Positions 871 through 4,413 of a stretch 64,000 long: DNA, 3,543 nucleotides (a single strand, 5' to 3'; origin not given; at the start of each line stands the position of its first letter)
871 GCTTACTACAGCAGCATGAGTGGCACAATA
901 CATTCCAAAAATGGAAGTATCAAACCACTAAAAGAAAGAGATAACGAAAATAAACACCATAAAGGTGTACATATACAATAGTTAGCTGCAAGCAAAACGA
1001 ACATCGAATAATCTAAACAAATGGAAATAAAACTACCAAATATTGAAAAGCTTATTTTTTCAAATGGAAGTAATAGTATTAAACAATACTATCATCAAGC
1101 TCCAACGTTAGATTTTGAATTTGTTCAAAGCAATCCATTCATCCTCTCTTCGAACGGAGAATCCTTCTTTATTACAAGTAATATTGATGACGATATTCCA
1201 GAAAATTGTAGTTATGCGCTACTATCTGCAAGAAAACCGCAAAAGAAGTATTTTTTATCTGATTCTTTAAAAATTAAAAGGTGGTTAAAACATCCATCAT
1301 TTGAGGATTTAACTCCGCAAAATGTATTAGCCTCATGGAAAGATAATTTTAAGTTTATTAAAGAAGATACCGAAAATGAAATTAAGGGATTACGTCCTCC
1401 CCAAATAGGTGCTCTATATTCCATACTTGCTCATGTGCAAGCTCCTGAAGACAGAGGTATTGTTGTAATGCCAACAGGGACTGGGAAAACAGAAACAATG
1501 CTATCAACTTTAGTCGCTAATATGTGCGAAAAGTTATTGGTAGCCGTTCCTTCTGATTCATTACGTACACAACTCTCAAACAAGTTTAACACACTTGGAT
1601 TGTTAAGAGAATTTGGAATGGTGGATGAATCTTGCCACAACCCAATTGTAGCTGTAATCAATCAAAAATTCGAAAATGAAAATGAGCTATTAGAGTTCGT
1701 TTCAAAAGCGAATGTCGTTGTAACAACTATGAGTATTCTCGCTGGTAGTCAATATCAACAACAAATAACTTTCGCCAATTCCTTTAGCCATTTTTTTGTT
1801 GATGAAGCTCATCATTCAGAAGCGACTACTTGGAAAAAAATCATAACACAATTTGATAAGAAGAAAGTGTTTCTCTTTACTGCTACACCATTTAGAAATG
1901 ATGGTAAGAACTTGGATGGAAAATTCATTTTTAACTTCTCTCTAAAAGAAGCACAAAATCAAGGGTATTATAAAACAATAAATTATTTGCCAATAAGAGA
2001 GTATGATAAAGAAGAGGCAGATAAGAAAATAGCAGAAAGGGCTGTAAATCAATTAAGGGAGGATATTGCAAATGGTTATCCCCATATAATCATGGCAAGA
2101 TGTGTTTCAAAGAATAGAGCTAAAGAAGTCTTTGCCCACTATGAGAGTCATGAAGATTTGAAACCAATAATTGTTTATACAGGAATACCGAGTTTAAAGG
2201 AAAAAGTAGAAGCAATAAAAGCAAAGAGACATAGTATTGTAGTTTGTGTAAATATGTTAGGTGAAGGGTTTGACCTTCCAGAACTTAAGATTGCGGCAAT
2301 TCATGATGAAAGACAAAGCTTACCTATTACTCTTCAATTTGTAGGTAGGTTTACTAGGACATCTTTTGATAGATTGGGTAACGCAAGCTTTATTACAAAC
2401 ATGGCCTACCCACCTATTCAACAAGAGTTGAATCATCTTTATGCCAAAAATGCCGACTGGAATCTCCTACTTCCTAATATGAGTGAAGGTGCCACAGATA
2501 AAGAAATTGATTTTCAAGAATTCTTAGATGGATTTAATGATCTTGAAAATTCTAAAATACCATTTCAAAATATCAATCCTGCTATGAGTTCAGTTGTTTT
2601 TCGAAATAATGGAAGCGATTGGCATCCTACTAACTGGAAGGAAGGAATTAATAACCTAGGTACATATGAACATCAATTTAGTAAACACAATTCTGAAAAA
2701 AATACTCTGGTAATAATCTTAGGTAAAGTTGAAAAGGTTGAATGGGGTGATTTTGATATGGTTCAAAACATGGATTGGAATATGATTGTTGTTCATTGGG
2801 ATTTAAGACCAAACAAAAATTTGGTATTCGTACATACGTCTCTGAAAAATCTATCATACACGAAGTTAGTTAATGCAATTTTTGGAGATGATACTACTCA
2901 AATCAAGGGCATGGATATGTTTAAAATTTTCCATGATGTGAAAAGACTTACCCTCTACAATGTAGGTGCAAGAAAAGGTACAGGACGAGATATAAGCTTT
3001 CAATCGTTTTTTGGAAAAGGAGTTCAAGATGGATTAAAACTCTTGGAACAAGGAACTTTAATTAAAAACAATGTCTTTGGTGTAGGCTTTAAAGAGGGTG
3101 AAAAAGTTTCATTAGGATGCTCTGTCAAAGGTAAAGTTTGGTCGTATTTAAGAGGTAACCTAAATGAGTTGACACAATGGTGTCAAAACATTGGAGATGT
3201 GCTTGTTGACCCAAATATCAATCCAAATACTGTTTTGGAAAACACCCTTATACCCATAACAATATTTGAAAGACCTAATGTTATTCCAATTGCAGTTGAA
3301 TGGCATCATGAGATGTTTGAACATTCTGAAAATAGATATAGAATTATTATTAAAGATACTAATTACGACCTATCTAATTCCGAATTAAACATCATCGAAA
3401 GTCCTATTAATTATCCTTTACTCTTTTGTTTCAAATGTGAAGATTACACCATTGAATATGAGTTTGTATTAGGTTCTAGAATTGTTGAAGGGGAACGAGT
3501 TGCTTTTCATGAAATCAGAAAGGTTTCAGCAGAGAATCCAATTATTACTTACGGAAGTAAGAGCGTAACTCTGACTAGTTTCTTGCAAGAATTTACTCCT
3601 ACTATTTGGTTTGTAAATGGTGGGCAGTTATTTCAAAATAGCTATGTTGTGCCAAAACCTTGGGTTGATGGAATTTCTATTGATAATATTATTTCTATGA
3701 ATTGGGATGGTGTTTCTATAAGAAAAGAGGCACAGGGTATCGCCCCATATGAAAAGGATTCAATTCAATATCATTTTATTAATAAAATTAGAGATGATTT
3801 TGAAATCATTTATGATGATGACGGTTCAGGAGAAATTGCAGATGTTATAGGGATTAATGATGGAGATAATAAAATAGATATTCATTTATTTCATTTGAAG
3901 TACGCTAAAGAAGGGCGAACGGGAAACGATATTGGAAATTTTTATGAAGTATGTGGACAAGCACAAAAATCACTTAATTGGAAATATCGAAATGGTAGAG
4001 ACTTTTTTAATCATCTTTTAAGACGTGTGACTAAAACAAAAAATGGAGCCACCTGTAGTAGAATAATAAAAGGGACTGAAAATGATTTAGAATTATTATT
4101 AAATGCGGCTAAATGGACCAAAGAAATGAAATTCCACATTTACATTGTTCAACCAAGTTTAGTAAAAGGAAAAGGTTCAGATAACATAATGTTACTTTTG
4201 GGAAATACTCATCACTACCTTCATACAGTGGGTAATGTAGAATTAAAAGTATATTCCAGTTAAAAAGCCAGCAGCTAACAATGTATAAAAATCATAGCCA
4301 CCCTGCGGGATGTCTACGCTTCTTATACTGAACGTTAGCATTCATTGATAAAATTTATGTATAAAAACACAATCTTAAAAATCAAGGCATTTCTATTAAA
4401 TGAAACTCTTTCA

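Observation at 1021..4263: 1080-aa SF2 helicase with a nuclease-like C-terminus occupying a whole 3.35-kb cassette: candidate single-gene antiphage system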

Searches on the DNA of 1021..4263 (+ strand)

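Call 62: search_dna_similar(query=L010:7935-10925:+, collection=ecoli_genomes, mode=distant, max_rows=15)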
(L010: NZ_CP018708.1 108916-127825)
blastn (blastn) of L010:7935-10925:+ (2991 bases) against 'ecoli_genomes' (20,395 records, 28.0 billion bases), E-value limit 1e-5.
Records with a match: 10; places in all: 10; records where one place covers at least 80% of the query: 8.
Genomes with a match: 10 of 5426; with a place that covers at least 80% of the query: 8. Places per genome that has any: lowest 1, median 1, highest 1. On chromosomes: 10 places; on plasmids: 0.
Best place of each record, by identity: 80-90% 8; 60-80% 2.
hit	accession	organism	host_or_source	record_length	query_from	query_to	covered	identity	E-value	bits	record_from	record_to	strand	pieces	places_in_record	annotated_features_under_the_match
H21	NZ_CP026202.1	Escherichia coli strain ECONIH5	-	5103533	1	2991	100%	89.4%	0e+0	3965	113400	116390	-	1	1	DEAD/DEAH box helicase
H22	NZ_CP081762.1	Escherichia coli strain CX21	-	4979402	1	2991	100%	89.4%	0e+0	3965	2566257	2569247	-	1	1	DEAD/DEAH box helicase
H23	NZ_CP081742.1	Escherichia coli strain CX15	-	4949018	1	2991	100%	89.4%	0e+0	3965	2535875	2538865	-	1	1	DEAD/DEAH box helicase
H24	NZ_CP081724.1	Escherichia coli strain CX07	-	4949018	1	2991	100%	89.4%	0e+0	3965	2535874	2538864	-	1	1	DEAD/DEAH box helicase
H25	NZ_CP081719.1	Escherichia coli strain CX05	-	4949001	1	2991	100%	89.4%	0e+0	3965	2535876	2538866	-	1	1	DEAD/DEAH box helicase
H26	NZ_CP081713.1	Escherichia coli strain CX04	-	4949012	1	2991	100%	89.4%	0e+0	3965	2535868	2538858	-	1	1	DEAD/DEAH box helicase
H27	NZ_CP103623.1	Escherichia coli strain 3985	Homo sapiens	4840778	1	2991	100%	89.4%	0e+0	3965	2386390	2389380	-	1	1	DEAD/DEAH box helicase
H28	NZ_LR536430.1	Escherichia coli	-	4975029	1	2991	100%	89.4%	0e+0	3965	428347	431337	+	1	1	DEAD/DEAH box helicase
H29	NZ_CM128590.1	Escherichia coli strain 200164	Homo sapiens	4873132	995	1169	6%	71.3%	2e-15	95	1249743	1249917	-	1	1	DEAD/DEAH box helicase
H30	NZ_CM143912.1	Escherichia coli strain E04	Homo sapiens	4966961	995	1169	6%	71.3%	2e-15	95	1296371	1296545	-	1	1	DEAD/DEAH box helicase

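Call 64: get_annotated_region(hit=H22, flank=15000)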
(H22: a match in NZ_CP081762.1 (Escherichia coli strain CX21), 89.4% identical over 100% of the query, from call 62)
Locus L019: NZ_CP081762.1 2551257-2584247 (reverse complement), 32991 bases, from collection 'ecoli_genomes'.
description: Escherichia coli strain CX21 chromosome, complete genome
organism: Escherichia coli strain CX21 (NCBI taxid 562)
replicon: chromosome; assembly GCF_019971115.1
host: -; source: -; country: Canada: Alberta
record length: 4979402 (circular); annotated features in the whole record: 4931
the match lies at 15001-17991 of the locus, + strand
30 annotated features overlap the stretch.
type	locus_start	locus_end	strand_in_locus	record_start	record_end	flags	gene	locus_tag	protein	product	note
CDS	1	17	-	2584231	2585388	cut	ydeM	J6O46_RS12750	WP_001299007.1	anaerobic sulfatase maturase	-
CDS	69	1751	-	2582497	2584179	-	ydeN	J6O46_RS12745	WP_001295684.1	sulfatase-like hydrolase/transferase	-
CDS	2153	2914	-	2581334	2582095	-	ydeO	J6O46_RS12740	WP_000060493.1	acid stress response transcriptional regulator YdeO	-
CDS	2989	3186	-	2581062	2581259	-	safA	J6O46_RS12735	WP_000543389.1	two-component system connector SafA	-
CDS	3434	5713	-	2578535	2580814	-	ydeP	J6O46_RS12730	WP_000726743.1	acid resistance putative oxidoreductase YdeP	-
CDS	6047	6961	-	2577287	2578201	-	ydeQ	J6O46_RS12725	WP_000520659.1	fimbrial protein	-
CDS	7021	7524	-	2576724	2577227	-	ydeR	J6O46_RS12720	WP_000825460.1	fimbrial protein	-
CDS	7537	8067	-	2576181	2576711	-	ydeS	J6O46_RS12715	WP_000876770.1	fimbrial protein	-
CDS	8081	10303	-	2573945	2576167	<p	-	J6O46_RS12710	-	fimbria/pilus outer membrane usher protein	incomplete; partial in the middle of a contig; missing N-terminus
CDS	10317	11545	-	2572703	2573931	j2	-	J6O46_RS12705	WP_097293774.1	IS3-like element IS2 family transposase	programmed frameshift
CDS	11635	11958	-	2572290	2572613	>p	-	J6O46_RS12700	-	FimD/PapC N-terminal domain-containing protein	incomplete; partial in the middle of a contig; missing C-terminus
CDS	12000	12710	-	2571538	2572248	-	-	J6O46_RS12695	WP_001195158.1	fimbria/pilus periplasmic chaperone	-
CDS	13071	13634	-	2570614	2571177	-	fimA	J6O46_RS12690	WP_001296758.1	type 1 fimbrial major subunit FimA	-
CDS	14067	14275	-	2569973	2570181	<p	-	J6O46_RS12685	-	helix-turn-helix domain-containing protein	frameshifted; incomplete; partial in the middle of a contig; missing N-terminus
CDS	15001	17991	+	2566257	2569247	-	-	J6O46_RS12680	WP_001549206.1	DEAD/DEAH box helicase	-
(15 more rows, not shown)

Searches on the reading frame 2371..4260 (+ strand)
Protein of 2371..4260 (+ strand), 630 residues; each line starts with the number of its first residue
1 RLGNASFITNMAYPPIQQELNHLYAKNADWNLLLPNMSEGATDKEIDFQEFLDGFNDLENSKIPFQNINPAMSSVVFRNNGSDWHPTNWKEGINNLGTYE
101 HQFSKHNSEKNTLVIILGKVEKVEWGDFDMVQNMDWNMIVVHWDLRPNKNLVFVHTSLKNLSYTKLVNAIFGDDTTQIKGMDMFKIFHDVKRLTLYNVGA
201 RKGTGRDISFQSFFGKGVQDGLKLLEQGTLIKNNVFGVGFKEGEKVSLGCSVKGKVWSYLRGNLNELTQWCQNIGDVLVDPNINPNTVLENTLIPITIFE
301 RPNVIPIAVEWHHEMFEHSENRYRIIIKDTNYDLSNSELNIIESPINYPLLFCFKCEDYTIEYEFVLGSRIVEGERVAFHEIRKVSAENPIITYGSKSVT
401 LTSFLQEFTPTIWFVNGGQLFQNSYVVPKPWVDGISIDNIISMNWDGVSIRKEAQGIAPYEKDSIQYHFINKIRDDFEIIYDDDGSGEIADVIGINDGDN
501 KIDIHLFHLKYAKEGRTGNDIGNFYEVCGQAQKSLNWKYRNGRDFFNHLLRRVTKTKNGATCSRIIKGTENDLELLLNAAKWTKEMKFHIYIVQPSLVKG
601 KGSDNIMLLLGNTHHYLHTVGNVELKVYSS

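Call 27: search_protein_representatives(protein=window:2371-4260:+)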
Query: 630 residues. Proteins with E-value up to 0.001 (for the whole library): 1313; up to 1e-10: 878; up to 1e-30: 329. The best 150 are listed.
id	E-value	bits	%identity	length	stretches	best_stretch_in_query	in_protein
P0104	1.2e-257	873.1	58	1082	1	2-630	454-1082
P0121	7.4e-225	764.8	55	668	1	2-630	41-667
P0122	9.3e-187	638.9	56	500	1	133-630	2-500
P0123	4.0e-177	607.1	46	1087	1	2-630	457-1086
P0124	3.5e-169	580.9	45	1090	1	2-630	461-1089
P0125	5.4e-163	560.4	43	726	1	2-630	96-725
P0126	2.8e-159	548.2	43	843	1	1-629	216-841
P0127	1.8e-142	492.6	41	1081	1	2-628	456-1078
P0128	1.3e-140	486.5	40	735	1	2-628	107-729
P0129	1.1e-134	466.9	40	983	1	2-630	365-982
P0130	8.0e-131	454.1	45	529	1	34-484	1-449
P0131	8.7e-130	450.7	40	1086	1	1-628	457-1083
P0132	1.7e-129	449.8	37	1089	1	2-628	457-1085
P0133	3.2e-127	442.2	38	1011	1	1-630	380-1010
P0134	8.9e-127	440.8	36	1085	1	2-628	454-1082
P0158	1.3e-95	337.8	31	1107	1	2-624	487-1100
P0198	6.8e-77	276.0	31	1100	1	2-630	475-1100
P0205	1.1e-75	271.9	31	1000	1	4-628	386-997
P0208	2.4e-75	270.8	32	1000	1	2-627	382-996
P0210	1.2e-74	268.6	30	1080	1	2-628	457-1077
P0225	6.6e-72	259.5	30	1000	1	2-619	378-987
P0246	8.4e-69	249.2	29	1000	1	2-628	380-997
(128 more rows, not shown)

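Call 54: predict_structure(alignment_id=A3)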
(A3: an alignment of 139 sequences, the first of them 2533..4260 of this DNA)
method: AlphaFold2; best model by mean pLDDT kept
length: 576 residues; sequences in the alignment: 139
mean_pLDDT: 92.2   pTM: 0.88
mean pLDDT of the five models: 92.2, 90.3, 89.7, 88.1, 87.4
residues with pLDDT >= 90: 466; 70-90: 87; 50-70: 23; < 50: 0
segments of 3 or more residues with pLDDT < 50: none
pLDDT, mean of each block of 10 residues (from residue 1): 59 85 95 96 93 95 87 69 95 95 94 96 95 93 79 69 78 81 93 94 94 96 96 86 94 94 90 95 94 94 95 96 96 97 97 97 95 85 97 96 94 98 98 96 97 97 94 97 93 96 92 98 93 97 96 96 95 98
secondary structure, 60 per line:
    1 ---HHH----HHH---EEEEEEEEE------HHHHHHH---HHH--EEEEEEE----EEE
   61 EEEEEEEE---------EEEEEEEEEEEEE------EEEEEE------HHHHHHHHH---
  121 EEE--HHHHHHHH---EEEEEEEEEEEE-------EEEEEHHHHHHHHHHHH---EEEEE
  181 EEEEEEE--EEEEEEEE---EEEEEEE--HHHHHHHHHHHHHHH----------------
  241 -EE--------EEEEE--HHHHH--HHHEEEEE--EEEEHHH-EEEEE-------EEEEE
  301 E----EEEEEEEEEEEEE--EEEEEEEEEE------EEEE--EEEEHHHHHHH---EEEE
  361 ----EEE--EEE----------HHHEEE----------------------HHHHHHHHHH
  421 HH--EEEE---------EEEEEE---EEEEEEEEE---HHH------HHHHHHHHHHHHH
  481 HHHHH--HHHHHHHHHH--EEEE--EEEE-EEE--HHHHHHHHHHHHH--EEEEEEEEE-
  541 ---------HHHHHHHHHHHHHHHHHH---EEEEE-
elements in order: E17-25 H32-38 E47-53 E58-68 E78-90 E97-102 H109-117 E121-123 H126-133 E137-148 E156-160 H161-172 E176-187 E190-197 E201-207 H210-224 E252-256 H259-263 E269-273 E276-279 E284-288 E296-301 E306-318 E321-330 E337-340 E343-346 H347-353 E357-360 E365-367 E370-372 E386-388 H411-422 E425-428 E438-443 E447-455 H468-485 H488-497 E500-503 E506-509 E511-513 H516-528 E531-539 H550-567 E571-575

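Call 56: fold_search(model_id=the predicted structure, library=pdb)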
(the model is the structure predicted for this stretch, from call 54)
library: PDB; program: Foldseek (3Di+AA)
matches with E <= 10: 882; with E <= 0.001: 0
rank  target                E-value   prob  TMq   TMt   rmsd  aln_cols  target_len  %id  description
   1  4ckc_A                1.3e-03  0.18  0.10  0.08  26.1       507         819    9  Vaccinia virus capping enzyme complexed with SAH (monoclinic form) (released 2014-03-19)
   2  6rie_O                1.6e-03  0.12  0.08  0.06  23.5       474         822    9  Structure of Vaccinia Virus DNA-dependent RNA polymerase co-transcriptional capping complex (released 2019-12-18)
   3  4ckc_D                2.0e-03  0.13  0.09  0.07  26.2       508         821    9  Vaccinia virus capping enzyme complexed with SAH (monoclinic form) (released 2014-03-19)
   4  9arl_C                4.4e-03  0.08  0.07  0.08  25.1       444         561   10  CryoEM structure of BoNT-NTNH-OrfX2 complex from Clostridium botulinum strain A1-ST7B, major class (released 2025-01-22)
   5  4ckb_D                4.7e-03  0.13  0.09  0.08  26.1       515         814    9  Vaccinia virus capping enzyme complexed with GTP and SAH (released 2014-03-19)
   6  4cke_D                6.5e-03  0.12  0.09  0.07  24.1       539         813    9  Vaccinia virus capping enzyme complexed with SAH in P1 form (released 2014-03-19)
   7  4ckb_A                6.5e-03  0.10  0.08  0.07  26.1       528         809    9  Vaccinia virus capping enzyme complexed with GTP and SAH (released 2014-03-19)
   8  5wix                  8.9e-03  0.06  0.07  0.08  24.1       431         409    8  Crystal structure of P47 of Clostridium botulinum E1 (released 2017-10-25)
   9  7qoo_L                1.0e-02  0.98  0.21  0.34   8.3       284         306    7  Structure of the human inner kinetochore CCAN complex (released 2022-06-08)
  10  6rfl_O                1.2e-02  0.09  0.09  0.07  26.2       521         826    9  Structure of the complete Vaccinia DNA-dependent RNA polymerase complex (released 2019-12-11)
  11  3o4h_C                1.2e-02  0.07  0.09  0.09  22.0       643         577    7  Structure and Catalysis of Acylaminoacyl Peptidase (released 2010-11-17)
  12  2fpn                  2.3e-02  0.25  0.09  0.19  19.6       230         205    9  The crystal structure of the ywmB protein from Bacillus subtilis (released 2006-03-14)
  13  3opz_A                2.4e-02  0.10  0.07  0.07  21.9       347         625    7  Crystal structure of trans-sialidase in complex with the Fab fragment of a neutralizing monoclonal IgG antibody (released 2011-11-09)
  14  5ec6                  2.7e-02  0.08  0.07  0.11  22.6       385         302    5  The apo crystal structure of haemoglobin receptor HpuA from Kingella denitrificans (released 2015-11-04)
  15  4kc7_A                2.9e-02  0.12  0.07  0.09  24.3       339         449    8  Crystal Structure of Endo-1,5-alpha-L-arabinanase from Thermotoga petrophila RKU-1 (released 2014-02-05)
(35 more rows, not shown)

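Call 86: fold_search(model_id=the predicted structure, library=viral)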
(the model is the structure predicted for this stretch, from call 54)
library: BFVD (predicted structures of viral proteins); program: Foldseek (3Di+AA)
matches with E <= 10: 1082; with E <= 0.001: 4
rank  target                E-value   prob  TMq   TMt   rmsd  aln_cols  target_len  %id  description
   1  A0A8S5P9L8            1.7e-05  1.00  0.25  0.36  11.1       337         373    8  Recombination-associated protein [Siphoviridae sp. ct8Hx23]
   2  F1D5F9                4.2e-05  1.00  0.22  0.39   9.5       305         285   10  (no name in the UniProt tables at hand)
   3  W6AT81                4.5e-05  1.00  0.22  0.30  11.5       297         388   10  (no name in the UniProt tables at hand)
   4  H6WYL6                2.3e-04  1.00  0.20  0.29  13.1       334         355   10  Recombination-associated protein [Hafnia phage Enc34]
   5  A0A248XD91            2.1e-03  1.00  0.22  0.32  10.9       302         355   10  Recombination-associated protein RdgC [Klebsiella phage YMC16/01/N133_KPN_BP]
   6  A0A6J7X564            2.8e-03  0.14  0.07  0.07  22.6       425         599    8  Uncharacterized protein [uncultured Caudovirales phage]
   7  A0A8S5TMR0            3.7e-03  0.12  0.08  0.07  26.1       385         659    8  43 kDa tail protein [Siphoviridae sp. ct9UA16]
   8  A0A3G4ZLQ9            7.0e-03  0.30  0.10  0.14  25.3       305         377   12  TATA box binding protein [Terrestrivirus sp.]
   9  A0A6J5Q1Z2            7.4e-03  0.91  0.19  0.28  11.7       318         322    9  Uncharacterized protein [uncultured Caudovirales phage]
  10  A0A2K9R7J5            1.1e-02  0.33  0.10  0.17  20.1       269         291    8  (no name in the UniProt tables at hand)
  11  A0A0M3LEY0            2.3e-02  0.08  0.06  0.05  26.1       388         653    8  Membrane protein TE7 [Testudinid alphaherpesvirus 3]
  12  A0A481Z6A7            2.8e-02  0.07  0.06  0.12  23.5       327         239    7  Proliferating cell nuclear antigen [Pithovirus LCPAC104]
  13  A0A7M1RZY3            3.0e-02  0.04  0.06  0.06  30.9       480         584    8  Uncharacterized protein [uncultured phage cr114_1]
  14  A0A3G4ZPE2            3.1e-02  0.23  0.11  0.19  18.6       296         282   10  Uncharacterized protein [Terrestrivirus sp.]
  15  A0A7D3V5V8            3.7e-02  0.09  0.08  0.12  24.9       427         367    9  Uncharacterized protein [Fadolivirus FV1/VV64]
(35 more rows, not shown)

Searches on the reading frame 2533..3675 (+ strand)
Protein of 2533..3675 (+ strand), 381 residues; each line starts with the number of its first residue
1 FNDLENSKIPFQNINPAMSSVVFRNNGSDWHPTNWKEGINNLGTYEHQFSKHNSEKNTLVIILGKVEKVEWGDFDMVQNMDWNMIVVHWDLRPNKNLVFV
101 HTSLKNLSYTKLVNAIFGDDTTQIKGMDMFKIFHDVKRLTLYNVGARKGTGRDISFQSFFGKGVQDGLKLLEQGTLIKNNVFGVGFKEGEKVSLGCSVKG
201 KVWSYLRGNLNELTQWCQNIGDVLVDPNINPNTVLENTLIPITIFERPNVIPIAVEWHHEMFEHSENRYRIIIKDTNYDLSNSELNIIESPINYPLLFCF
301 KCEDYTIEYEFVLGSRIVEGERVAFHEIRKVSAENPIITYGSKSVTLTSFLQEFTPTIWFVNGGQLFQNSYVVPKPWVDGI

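Call 91: search_solved_structures(query=A6, max_evalue=10)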
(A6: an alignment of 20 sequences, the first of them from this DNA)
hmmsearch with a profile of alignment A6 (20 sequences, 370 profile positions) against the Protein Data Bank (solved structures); distinct sequences matched with E-value up to 10: 2.
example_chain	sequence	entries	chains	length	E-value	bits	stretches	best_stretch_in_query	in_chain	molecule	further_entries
9t5p_E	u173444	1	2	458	0.62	12.2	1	77-136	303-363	Volume-regulated anion channel subunit LRRC8D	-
9dx7_E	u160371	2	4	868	0.62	12.2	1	77-136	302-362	Volume-regulated anion channel subunit LRRC8D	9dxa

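Call 92: search_protein_families(library=pfam, alignment_id=A6, max_evalue=1)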
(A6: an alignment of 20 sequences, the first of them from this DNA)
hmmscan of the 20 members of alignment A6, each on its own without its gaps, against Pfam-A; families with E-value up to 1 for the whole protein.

A. member 1, seq(381 aa): 0 families

B. families by the number of members that match (of 20 scanned): 6 families
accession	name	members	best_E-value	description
PF11979.13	SARA_C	1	0.0077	Smad anchor for receptor activation-like, C-terminal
PF16779.11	DMP12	1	0.021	DNA-mimic protein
PF25015.1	RBD_AKAP-17A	1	0.032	AKAP-17A-like, RNA-binding domain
PF18095.7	PAS_12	1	0.053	UPF0242 C-terminal PAS-like domain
PF17909.6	Htr2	1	0.07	Htr2 transmembrane domain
PF05085.17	DUF685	1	0.29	Protein of unknown function (DUF685)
